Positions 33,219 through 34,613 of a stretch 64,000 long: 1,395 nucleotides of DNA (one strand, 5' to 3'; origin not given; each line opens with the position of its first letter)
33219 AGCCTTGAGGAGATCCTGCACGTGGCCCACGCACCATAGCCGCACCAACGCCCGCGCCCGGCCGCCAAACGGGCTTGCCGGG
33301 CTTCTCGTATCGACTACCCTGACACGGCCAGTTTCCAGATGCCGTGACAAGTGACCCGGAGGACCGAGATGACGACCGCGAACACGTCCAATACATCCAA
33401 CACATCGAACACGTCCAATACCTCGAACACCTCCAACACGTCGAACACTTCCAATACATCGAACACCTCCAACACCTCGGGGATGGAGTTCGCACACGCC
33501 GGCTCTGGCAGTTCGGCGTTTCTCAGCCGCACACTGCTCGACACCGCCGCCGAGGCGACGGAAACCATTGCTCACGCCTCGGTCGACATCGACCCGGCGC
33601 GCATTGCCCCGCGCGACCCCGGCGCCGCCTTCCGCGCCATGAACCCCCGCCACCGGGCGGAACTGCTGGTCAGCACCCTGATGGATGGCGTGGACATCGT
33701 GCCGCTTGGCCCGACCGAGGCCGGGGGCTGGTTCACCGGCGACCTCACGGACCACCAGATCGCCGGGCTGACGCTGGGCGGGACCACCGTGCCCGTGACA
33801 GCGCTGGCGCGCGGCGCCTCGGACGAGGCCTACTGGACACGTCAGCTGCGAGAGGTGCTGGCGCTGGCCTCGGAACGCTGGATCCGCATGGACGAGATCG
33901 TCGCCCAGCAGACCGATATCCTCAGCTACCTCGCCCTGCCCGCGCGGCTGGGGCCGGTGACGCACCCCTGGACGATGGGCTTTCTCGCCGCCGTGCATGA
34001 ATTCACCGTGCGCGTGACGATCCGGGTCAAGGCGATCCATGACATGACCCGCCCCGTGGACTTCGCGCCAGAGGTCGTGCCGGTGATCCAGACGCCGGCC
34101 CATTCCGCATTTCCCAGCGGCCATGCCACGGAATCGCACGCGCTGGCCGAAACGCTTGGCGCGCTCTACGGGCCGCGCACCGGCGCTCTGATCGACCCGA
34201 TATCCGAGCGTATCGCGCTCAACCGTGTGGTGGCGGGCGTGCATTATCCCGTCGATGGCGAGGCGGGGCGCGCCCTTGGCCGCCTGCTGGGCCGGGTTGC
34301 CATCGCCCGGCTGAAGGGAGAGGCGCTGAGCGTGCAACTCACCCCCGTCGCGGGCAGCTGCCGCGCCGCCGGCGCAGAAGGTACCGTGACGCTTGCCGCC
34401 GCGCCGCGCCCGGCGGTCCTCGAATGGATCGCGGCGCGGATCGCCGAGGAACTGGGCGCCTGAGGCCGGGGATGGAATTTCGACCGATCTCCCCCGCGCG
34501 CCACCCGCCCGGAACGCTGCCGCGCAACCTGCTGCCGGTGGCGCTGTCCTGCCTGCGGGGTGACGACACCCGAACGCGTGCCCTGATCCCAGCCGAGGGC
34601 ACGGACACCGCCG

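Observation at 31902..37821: Orphan module: degenerate haem-peroxidase-like protein, NTS-repeat PAP2/haloperoxidase-like protein, leaderless S8 subtilase-like protein and a convergent wHTH-TPR regulator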

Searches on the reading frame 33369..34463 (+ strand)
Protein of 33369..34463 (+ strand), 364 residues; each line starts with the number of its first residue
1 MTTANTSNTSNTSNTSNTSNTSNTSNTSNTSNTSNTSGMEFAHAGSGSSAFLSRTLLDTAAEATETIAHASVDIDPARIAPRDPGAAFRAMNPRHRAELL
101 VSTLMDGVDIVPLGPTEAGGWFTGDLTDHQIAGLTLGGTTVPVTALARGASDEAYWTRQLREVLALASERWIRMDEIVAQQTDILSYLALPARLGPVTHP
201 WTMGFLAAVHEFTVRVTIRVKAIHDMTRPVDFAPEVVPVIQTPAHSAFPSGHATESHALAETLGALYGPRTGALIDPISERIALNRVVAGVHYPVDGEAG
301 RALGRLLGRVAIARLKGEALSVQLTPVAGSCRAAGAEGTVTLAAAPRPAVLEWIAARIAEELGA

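Call 6: search_protein_families(library=pfam, proteins=[window:33369-34463:+], max_evalue=1)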
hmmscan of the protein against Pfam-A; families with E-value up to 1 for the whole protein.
window:33369-34463:+ (364 aa): 2 families
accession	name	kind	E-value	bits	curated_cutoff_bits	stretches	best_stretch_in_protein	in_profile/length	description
PF01569.27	PAP2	-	3.3e-08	33.8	27.2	1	204-312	6-122/130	PAP2 superfamily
PF14378.12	PAP2_3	-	0.043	14.1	27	1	187-303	77-183/190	PAP2 superfamily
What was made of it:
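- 33369..34463 (+): B: cytoplasmic soluble PAP2-type phosphohydrolase/phosphotransferase (364 aa). Core component 1. Pfam PF01569 at 33.8 bits, above the cut-off (call 6).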

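Call 7: search_protein_families(library=ncbifam, proteins=[window:33369-34463:+], max_evalue=1)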
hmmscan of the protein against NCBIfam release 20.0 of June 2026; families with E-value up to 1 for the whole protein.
window:33369-34463:+ (364 aa): 3 families
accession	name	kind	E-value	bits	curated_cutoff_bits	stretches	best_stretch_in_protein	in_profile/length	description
NF008813.0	PRK11837.1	equivalog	0.00057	19.9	229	1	239-298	96-155/202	undecaprenyl-diphosphate phosphatase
NF047884.1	UdeprDiPSep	equivalog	0.0095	15.8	250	1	220-308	92-180/188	undecaprenyl-diphosphatase SepP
NF008162.0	PRK10916.1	equivalog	0.049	12.8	569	1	250-300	270-320/348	ADP-heptose--LPS heptosyltransferase RfaF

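Call 9: search_solved_structures(query=window:33369-34463:+, max_evalue=1)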
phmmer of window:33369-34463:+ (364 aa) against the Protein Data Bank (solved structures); distinct sequences matched with E-value up to 1: 12.
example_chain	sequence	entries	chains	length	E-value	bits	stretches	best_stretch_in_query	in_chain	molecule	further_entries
7f17_A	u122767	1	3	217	2.5e-10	43.8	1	198-307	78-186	Acid phosphatase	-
7f18_A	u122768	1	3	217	5.4e-10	42.7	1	199-307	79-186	Acid phosphatase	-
1qi9_A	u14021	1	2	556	0.00041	23.4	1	190-273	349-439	Vanadium-dependent bromoperoxidase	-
6ebu_A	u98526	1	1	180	0.005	19.8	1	214-317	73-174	LpxE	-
9qci_A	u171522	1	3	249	0.3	14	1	244-317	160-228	Major phosphate-irrepressible acid phosphatase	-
9qcj_A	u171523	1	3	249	0.36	13.7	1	244-317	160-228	Major phosphate-irrepressible acid phosphatase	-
2akc_A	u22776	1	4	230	0.47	13.3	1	245-314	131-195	class A nonspecific acid phosphatase PhoN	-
4ud1_A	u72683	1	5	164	0.55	13.1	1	114-163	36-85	N PROTEIN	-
2a96_A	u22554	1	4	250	0.57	13.1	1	245-314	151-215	class A nonspecific acid phosphatase PhoN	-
1iw8_A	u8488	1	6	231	0.78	12.6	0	245-306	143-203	acid phosphatase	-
6kl2_A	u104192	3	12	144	0.81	12.6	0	111-163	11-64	Nucleoprotein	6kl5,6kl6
2ipb_A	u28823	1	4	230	0.88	12.4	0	245-314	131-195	Class A nonspecific acid phosphatase PhoN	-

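Call 19: search_protein_families(library=padloc, proteins=[window:33369-34463:+], max_evalue=1)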
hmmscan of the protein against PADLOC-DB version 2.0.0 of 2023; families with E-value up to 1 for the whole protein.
window:33369-34463:+ (364 aa): 0 families

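Call 42: find_homologous_proteins(query=window:33369-34463:+)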
Query window:33369-34463:+ (364 aa): 30 proteins with E <= 0.001 among 8000 candidates.
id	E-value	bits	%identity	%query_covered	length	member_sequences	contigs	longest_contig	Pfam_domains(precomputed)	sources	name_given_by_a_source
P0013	3.7e-68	249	45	81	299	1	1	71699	PF22778.4,PF01569.28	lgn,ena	-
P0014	5.2e-68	248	44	80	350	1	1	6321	PF22778.4,PF01569.28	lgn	-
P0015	1.4e-65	240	47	79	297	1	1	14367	PF22778.4,PF01569.28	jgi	jgi:membrane-associated phospholipid phosphatase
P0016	1.7e-59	220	45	76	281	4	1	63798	PF22778.4,PF01569.28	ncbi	-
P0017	9.1e-41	159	44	62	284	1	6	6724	PF22778.4,PF01569.28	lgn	-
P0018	2.8e-38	151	41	62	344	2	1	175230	PF22778.4,PF01569.28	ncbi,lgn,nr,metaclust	ncbi:phosphoesterase, PA-phosphatase related protein [Roseobacter sp. SK209-2-6]|nr:phosphoesterase,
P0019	1.5e-37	148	40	65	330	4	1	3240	PF22778.4,PF01569.28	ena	-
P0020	2.3e-37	148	44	52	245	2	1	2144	PF22778.4,PF01569.28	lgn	-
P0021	3.1e-37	147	41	65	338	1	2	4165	PF22778.4,PF01569.28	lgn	-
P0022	3.7e-36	144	46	48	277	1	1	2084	PF22778.4,PF01569.28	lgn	-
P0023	6.0e-35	140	38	75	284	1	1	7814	PF22778.4,PF01569.28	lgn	-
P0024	2.1e-24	105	37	64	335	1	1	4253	PF22778.4,PF01569.28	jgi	jgi:membrane-associated phospholipid phosphatase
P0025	7.6e-23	100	42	44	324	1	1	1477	PF22778.4,PF01569.28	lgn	-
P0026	2.5e-21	95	40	46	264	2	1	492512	PF22778.4,PF01569.28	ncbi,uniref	ncbi:PA-phosphatase [Hydrogenophaga sp.]|uniref:PA-phosphatase n=1 Tax=Hydrogenophaga sp. TaxID=1904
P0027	5.0e-20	91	39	48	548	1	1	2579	PF01266.31,PF22778.4,PF01569.28,PF07992.21,PF13738.13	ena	-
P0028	7.2e-20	90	38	45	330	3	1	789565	PF22778.4,PF01569.28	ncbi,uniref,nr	ncbi:phosphatase PAP2 family protein [Hydrogenophaga sp.]|uniref:phosphatase PAP2 family protein n=1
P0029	3.8e-19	88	38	48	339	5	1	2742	PF22778.4,PF01569.28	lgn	-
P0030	5.7e-19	87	37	40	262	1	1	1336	PF22778.4,PF01569.28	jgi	jgi:membrane-associated phospholipid phosphatase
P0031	5.7e-19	87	32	51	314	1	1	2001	PF22778.4,PF01569.28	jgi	jgi:membrane-associated phospholipid phosphatase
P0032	9.2e-19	86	32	47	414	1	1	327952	PF22778.4,PF01569.28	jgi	jgi:hypothetical protein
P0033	1.6e-18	86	38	48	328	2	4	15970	PF22778.4,PF01569.28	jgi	jgi:membrane-associated phospholipid phosphatase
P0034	2.0e-18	85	33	54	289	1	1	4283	PF01569.28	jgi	jgi:membrane-associated phospholipid phosphatase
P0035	7.9e-18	83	31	67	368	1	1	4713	PF22778.4,PF01569.28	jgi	jgi:hypothetical protein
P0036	1.3e-17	83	37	46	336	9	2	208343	PF01569.28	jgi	jgi:membrane-associated phospholipid phosphatase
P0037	2.7e-17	82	37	41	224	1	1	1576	PF22778.4,PF01569.28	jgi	jgi:hypothetical protein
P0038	6.9e-17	80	37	44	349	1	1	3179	PF22778.4,PF01569.28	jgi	jgi:membrane-associated phospholipid phosphatase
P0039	1.9e-16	79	32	66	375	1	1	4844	PF22778.4,PF01569.28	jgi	jgi:hypothetical protein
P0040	2.8e-16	78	34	59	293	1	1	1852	PF22778.4,PF01569.28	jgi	jgi:membrane-associated phospholipid phosphatase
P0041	5.9e-15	74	33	64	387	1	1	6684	PF22778.4,PF01569.28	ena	-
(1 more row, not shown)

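Call 44: find_encoding_contigs(protein=P0036, flank=8000, max_places=2)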
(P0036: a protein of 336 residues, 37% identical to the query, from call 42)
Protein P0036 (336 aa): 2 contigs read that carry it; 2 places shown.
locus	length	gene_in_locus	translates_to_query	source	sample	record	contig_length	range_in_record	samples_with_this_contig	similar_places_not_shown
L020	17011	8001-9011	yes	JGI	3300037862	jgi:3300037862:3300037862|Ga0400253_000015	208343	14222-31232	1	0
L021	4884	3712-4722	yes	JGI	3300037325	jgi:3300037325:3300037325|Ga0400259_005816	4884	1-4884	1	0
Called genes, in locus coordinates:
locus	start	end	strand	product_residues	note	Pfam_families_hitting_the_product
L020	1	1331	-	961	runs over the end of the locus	PF16078:2-oxogl_dehyd_N, PF00676:E1_dh, PF02779:Transket_pyr, PF16870:OxoGdeHyase_C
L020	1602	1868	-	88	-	-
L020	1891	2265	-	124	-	PF12840:HTH_20, PF01022:HTH_5, PF12802:MarR_2 (weak)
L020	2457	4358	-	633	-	PF16177:ACAS_N, PF00501:AMP-binding, PF13193:AMP-binding_C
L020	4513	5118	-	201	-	PF00857:Isochorismatase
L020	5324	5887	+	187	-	PF00877:NLPC_P60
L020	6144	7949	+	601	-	PF00211:Guanylate_cyc (weak), PF14559:TPR_19 (faint)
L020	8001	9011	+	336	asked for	PF01569:PAP2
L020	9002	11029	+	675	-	-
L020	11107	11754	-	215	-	PF00027:cNMP_binding, PF13545:HTH_Crp_2 (weak), PF00325:Crp (weak)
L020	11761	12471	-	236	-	PF00196:GerE (weak)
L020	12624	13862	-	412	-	PF07690:MFS_1, PF12832:MFS_1_like, PF07690:MFS_1 (weak)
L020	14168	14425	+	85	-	-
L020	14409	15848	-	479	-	PF00171:Aldedh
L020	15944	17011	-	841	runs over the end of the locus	PF07793:DUF1631, PF26671:DUF1631_2nd, PF26672:DUF1631_3rd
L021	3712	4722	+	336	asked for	PF01569:PAP2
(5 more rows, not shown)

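Call 45: find_encoding_contigs(protein=P0032, flank=8000, max_places=2)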
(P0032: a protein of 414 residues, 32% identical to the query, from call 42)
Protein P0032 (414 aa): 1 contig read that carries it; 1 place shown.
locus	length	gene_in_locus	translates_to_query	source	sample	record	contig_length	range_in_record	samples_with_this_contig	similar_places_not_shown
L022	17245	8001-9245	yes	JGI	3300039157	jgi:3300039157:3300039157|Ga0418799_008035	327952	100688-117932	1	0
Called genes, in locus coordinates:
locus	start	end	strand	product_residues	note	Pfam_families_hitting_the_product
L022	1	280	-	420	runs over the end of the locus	PF12471:GTP_CH_N, PF00925:GTP_cyclohydro2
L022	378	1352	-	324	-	PF12158:DUF3592 (weak)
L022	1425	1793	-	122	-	-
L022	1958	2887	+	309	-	PF00682:HMGL-like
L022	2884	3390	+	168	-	PF04073:tRNA_edit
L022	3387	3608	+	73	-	PF06945:DUF1289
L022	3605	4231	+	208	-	PF01323:DSBA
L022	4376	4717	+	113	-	PF00929:RNase_T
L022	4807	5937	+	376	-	PF13609:Porin_4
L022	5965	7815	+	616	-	PF00211:Guanylate_cyc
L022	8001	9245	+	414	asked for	PF01569:PAP2 (faint), PF22778:VCPO_2nd (weak)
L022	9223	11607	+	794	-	-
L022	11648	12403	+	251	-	PF03544:TonB_C (faint)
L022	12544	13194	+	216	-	PF13036:LpoB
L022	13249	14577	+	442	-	PF07719:TPR_2 (faint)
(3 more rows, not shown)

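Call 59: search_solved_structures(query=A4, max_evalue=0.01, show_alignments=2)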
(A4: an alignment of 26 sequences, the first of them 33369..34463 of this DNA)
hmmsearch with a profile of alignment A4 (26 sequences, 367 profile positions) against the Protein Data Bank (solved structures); distinct sequences matched with E-value up to 0.01: 25.
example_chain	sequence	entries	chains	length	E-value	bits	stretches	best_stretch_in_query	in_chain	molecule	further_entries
7f17_A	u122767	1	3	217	9.6e-23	84.4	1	169-291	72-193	Acid phosphatase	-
7f18_A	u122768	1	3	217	4.1e-22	82.4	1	169-291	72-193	Acid phosphatase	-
1qi9_A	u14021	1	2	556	4.3e-12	49.4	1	219-292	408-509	Vanadium-dependent bromoperoxidase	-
6ebu_A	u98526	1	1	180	1.2e-10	44.6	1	192-287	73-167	LpxE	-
4cit_A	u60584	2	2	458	2.3e-07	33.8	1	210-298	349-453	VANADIUM-DEPENDENT HALOPEROXIDASE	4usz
7qvw_AAA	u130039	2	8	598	4.1e-07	33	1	219-290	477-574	Vanadium-dependent bromoperoxidase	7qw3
1up8_A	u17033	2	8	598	4.1e-07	33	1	219-290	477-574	VANADIUM-DEPENDENT BROMOPEROXIDASE 1 | Vanadium-dependent bromoperoxidase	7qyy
7qwi_AAA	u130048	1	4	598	4.1e-07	33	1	219-290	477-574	Vanadium-dependent bromoperoxidase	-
8vgx_A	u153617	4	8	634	4.5e-07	32.9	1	219-290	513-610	Vanadium-dependent bromoperoxidase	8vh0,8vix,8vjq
1qhb_A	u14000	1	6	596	9.1e-07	31.9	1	219-290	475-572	HALOPEROXIDASE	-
1iw8_A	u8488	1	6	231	3.4e-06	30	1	223-308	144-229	acid phosphatase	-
8q21_A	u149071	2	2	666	7.2e-06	28.9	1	219-291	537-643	Vanadium-dependent bromoperoxidase, putative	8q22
8q20_A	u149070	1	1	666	7.2e-06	28.9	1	219-291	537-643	Vanadium-dependent bromoperoxidase, putative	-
5lpc_A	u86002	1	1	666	7.3e-06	28.9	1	219-291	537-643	Vanadium-dependent bromoperoxidase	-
5aa6_A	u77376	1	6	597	7.6e-06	28.8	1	219-283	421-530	VANADIUM-DEPENDENT BROMOPEROXIDASE 2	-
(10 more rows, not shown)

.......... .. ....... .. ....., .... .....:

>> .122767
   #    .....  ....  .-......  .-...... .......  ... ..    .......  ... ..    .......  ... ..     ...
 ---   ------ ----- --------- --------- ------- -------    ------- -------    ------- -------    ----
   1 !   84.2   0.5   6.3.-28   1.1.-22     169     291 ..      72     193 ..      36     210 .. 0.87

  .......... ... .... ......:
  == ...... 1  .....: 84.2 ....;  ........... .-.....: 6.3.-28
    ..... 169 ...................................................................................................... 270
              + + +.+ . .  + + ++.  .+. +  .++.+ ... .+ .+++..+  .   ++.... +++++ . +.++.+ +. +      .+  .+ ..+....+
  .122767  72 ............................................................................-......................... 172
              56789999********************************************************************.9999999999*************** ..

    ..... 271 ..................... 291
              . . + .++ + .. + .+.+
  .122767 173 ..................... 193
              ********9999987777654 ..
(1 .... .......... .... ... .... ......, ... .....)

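Call 67: predict_structure(alignment_id=A5)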
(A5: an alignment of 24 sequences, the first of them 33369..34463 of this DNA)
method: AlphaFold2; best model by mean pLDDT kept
length: 364 residues; sequences in the alignment: 24
mean_pLDDT: 82.0   pTM: 0.77
mean pLDDT of the five models: 82.0, 79.4, 79.0, 78.6, 75.6
residues with pLDDT >= 90: 213; 70-90: 69; 50-70: 36; < 50: 46
segments of 3 or more residues with pLDDT < 50: 1-4, 6-8, 12-49
pLDDT, mean of each block of 10 residues (from residue 1): 43 41 40 37 39 64 61 68 87 93 96 88 85 92 84 87 96 95 92 93 97 97 93 93 84 97 96 96 97 95 96 95 75 71 88 96 90
secondary structure, 60 per line:
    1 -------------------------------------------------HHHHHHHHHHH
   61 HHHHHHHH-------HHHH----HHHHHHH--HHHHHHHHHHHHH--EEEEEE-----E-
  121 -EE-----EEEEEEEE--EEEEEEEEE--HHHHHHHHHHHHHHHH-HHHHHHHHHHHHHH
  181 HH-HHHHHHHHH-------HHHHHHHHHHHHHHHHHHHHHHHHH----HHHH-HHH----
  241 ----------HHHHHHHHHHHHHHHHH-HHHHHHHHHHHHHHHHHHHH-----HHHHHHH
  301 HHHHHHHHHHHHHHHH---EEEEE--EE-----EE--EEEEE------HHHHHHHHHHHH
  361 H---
elements in order: H50-68 H76-79 H84-90 H93-105 E108-113 E129-136 E139-147 H150-165 H167-182 H184-192 H200-224 H229-232 H251-267 H269-288 H294-316 E320-324 E338-342 H349-361

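Call 70: fold_search(model_id=the predicted structure, library=pdb)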
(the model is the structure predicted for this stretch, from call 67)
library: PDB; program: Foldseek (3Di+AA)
matches with E <= 10: 169; with E <= 0.001: 27
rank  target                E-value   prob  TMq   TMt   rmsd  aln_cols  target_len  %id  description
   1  7f17_B                1.5e-06  1.00  0.45  0.74   2.9       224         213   24  Crystal Structure of acid phosphatase (released 2021-10-27)
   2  7f18_C                2.4e-06  1.00  0.40  0.67   2.7       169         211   27  Crystal Structure of a mutant of acid phosphatase from Pseudomonas aeruginosa (Q57H/W58P/D135R) (released 2021-10-27)
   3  7f17_C                3.1e-06  1.00  0.43  0.72   3.2       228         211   25  Crystal Structure of acid phosphatase (released 2021-10-27)
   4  7f18_A                3.7e-06  1.00  0.45  0.74   3.2       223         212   23  Crystal Structure of a mutant of acid phosphatase from Pseudomonas aeruginosa (Q57H/W58P/D135R) (released 2021-10-27)
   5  7f17_A                4.8e-06  1.00  0.44  0.74   2.8       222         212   26  Crystal Structure of acid phosphatase (released 2021-10-27)
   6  9qci_B                1.2e-04  1.00  0.44  0.68   3.2       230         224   15  Crystal structure of PhoC mutant acid phosphatase (released 2026-01-14)
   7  2a96_B                1.5e-04  1.00  0.39  0.61   4.5       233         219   20  Crystal structure of phosphate tethered PhoN of S. typhimurium (released 2006-05-23)
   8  1iw8_F                1.7e-04  1.00  0.43  0.69   2.9       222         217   17  Crystal Structure of a mutant of acid phosphatase from Escherichia blattae (G74D/I153T) (released 2002-09-11)
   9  1d2t                  2.0e-04  1.00  0.42  0.66   3.3       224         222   16  CRYSTAL STRUCTURE OF ACID PHOSPHATASE FROM ESCHERICHIA BLATTAE (released 2000-12-06)
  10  9qci_A                2.2e-04  1.00  0.43  0.67   3.0       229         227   16  Crystal structure of PhoC mutant acid phosphatase (released 2026-01-14)
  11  1iw8_B                2.2e-04  1.00  0.42  0.66   3.4       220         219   17  Crystal Structure of a mutant of acid phosphatase from Escherichia blattae (G74D/I153T) (released 2002-09-11)
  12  9qcj_C                2.3e-04  1.00  0.43  0.67   2.9       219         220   16  Crystal structure of PhoC wild type acid phosphatase (released 2026-01-14)
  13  2ipb_A                2.3e-04  1.00  0.38  0.60   4.5       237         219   19  Crystal structure of T159D mutant of S. Typhimurium PhoN protein (released 2007-03-06)
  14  1iw8_E                2.7e-04  1.00  0.41  0.66   3.5       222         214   17  Crystal Structure of a mutant of acid phosphatase from Escherichia blattae (G74D/I153T) (released 2002-09-11)
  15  8yc1_B                2.7e-04  1.00  0.34  0.52   5.2       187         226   18  Acid phosphate hydrolase from Shigella flexneri (apo) (released 2025-02-19)
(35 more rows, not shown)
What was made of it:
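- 33369..34463 (+): Closest PDB sequence and fold match is the P. aeruginosa soluble acid phosphatase 7F17 (calls 9, 59, 70).
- On Vanadium-dependent haloperoxidases: The fold is much closer to acid phosphatases, with TM (normalised to the target) 0.74 against 0.26-0.34 (call 70).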

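Call 88: find_related_loci(query=A4, collection=metagenome_contigs, flank=6000)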
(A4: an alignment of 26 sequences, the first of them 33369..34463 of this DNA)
Query A4 (364 aa) in metagenome_contigs; peptide patterns used: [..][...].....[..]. (x = any residue, [..] = any of these).
600 stretches matched a pattern (row limit reached: there are more); 391 encode a relative of the query (tblastn E <= 1e-3); the best 80 are kept; 80 distinct loci.
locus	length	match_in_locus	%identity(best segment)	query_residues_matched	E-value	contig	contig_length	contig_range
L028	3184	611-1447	39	85-362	9e-52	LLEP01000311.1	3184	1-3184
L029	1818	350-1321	36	39-362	3e-51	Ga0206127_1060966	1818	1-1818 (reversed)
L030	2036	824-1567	37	40-308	1e-48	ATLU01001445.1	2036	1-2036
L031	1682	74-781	39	146-363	5e-44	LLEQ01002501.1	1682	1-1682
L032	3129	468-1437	39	38-363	2e-45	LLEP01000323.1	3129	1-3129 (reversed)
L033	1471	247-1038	39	39-314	4e-44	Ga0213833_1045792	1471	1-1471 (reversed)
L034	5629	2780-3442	42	88-320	2e-41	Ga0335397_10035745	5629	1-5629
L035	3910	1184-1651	46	159-313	5e-32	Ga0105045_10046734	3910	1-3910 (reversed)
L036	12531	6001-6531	41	159-326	6e-30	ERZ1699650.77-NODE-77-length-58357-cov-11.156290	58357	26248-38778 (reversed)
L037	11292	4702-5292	37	137-317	1e-28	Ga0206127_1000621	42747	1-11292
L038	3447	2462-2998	40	150-317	1e-28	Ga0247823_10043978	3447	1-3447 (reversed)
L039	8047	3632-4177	41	150-320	3e-28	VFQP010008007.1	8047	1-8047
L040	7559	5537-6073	40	150-317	2e-28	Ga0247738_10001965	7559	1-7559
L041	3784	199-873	36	93-317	2e-27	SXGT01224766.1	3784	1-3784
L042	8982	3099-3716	35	96-308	2e-27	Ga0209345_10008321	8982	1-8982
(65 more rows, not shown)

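Call 97: search_protein_families(library=pfam, alignment_id=A7, max_evalue=0.001)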
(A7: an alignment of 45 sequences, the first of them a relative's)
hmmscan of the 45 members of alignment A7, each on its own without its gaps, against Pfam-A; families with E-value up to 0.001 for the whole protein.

A. member 1, L036:3862-5514:+ (550 aa): 0 families

B. families by the number of members that match (of 45 scanned): 22 families
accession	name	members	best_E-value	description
PF14559.12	TPR_19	31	9.4e-12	Tetratricopeptide repeat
PF13428.12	TPR_14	29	1.6e-08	Tetratricopeptide repeat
PF07719.23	TPR_2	22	7.5e-11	Tetratricopeptide repeat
PF13432.12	TPR_16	21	5.5e-12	Tetratricopeptide repeat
PF00211.25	Guanylate_cyc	16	1.6e-09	Adenylate and Guanylate cyclase catalytic domain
PF13431.12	TPR_17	11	1.3e-07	Tetratricopeptide repeat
PF23914.1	TPR_CcmH_CycH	9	5.5e-08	Cytochrome c-type biogenesis protein H TPR domain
PF00515.34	TPR_1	8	1.8e-12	Tetratricopeptide repeat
PF12895.13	ANAPC3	5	1.5e-06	Anaphase-promoting complex, cyclosome, subunit 3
PF13181.12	TPR_8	4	5.6e-07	Tetratricopeptide repeat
PF13174.12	TPR_6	4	1.7e-05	Tetratricopeptide repeat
PF17680.6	FlgO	3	8.3e-05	FlgO protein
PF25060.1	ARM_TT21_2nd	2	0.00012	Tetratricopeptide repeat protein 21 second ARM domain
PF13424.12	TPR_12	2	0.0002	Tetratricopeptide repeat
PF00486.34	Trans_reg_C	2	0.00028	Transcriptional regulatory protein, C terminal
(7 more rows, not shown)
